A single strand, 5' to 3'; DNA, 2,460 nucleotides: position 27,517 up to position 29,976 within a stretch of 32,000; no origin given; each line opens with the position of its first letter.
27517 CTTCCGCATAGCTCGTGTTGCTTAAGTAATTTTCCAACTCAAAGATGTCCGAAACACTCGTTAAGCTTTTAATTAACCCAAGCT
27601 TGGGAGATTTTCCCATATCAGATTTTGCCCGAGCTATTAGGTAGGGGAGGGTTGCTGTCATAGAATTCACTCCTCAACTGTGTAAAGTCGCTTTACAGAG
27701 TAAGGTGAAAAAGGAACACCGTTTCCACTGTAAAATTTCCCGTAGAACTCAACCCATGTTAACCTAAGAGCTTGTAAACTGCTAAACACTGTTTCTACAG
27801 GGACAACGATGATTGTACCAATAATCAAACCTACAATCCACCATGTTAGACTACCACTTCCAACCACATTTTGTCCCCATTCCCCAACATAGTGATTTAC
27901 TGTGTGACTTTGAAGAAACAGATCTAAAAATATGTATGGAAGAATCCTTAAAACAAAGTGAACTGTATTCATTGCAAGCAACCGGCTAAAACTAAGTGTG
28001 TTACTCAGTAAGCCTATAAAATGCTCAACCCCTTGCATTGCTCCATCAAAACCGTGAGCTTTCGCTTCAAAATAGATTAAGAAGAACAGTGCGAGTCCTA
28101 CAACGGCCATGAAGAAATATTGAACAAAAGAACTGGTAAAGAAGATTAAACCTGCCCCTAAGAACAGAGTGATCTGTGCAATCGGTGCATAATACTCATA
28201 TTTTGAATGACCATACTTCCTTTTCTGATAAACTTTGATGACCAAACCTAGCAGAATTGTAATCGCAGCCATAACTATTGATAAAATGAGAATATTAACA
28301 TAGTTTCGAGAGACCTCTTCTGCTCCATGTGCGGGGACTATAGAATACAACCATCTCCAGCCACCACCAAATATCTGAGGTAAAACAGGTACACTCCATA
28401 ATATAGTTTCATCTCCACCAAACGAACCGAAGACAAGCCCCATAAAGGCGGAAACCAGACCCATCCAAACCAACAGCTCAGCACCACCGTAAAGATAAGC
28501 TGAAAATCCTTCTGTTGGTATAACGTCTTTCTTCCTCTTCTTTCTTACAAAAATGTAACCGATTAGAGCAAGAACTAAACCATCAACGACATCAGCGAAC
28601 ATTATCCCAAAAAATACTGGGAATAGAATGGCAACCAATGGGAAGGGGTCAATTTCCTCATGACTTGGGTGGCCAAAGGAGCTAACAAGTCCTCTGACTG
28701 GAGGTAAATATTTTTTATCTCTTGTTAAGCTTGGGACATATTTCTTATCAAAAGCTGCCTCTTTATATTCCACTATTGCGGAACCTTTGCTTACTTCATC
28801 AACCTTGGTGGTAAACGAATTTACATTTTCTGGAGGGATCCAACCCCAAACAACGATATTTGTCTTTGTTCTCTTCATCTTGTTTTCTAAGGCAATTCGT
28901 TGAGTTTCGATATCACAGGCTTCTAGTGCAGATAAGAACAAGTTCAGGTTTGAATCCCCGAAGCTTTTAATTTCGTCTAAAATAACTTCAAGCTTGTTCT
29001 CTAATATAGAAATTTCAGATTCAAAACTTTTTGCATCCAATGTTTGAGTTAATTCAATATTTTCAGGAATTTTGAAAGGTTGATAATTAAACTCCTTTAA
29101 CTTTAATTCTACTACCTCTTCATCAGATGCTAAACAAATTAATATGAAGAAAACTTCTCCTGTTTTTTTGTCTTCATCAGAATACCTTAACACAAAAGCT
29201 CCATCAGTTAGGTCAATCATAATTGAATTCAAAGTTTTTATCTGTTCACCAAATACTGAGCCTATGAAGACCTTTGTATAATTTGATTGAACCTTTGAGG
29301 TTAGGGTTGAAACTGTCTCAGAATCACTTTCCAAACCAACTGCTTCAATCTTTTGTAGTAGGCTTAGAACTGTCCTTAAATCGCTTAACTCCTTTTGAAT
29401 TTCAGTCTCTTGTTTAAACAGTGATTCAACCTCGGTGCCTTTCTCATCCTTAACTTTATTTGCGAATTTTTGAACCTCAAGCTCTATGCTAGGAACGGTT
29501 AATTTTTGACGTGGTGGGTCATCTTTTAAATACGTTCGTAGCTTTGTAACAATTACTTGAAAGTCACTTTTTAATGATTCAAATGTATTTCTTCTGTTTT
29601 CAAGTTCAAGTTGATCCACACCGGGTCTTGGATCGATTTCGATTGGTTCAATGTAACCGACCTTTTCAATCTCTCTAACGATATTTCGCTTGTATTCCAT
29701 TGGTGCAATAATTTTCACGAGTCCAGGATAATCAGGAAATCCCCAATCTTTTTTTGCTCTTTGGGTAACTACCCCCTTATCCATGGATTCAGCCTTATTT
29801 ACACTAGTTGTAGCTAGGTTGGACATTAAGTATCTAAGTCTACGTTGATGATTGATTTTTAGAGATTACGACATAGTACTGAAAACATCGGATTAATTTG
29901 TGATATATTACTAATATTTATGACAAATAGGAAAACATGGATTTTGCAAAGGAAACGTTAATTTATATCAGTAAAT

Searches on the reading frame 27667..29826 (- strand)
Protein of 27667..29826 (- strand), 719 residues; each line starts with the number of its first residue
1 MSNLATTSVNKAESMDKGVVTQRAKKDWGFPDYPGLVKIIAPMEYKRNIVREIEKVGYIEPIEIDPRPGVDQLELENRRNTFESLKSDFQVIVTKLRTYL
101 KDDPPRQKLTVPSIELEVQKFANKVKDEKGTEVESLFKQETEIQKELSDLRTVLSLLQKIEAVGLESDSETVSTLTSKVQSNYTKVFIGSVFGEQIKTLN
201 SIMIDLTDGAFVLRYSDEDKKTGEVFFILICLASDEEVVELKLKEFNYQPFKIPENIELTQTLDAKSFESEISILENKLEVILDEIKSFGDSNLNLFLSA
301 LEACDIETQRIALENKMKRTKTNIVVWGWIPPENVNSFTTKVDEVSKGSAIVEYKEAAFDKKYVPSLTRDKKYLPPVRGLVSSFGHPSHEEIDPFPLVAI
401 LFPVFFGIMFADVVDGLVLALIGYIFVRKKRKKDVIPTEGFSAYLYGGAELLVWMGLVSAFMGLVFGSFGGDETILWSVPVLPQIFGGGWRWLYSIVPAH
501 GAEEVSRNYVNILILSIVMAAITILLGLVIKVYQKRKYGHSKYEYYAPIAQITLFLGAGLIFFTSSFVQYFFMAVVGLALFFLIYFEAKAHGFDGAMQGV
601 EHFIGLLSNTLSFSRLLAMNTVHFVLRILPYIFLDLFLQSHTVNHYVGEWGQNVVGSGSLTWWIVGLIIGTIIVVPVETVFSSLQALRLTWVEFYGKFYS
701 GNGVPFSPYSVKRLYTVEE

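Call 79: search_protein_families(library=pfam, proteins=[window:27667-29826:-])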
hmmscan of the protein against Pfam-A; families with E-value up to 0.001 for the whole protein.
window:27667-29826:- (719 aa): 1 family
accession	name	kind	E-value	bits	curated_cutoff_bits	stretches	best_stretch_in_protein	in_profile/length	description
PF01496.24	V_ATPase_I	-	7e-38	130.6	30.7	2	75-469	35-456/815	V-type ATPase 116kDa subunit family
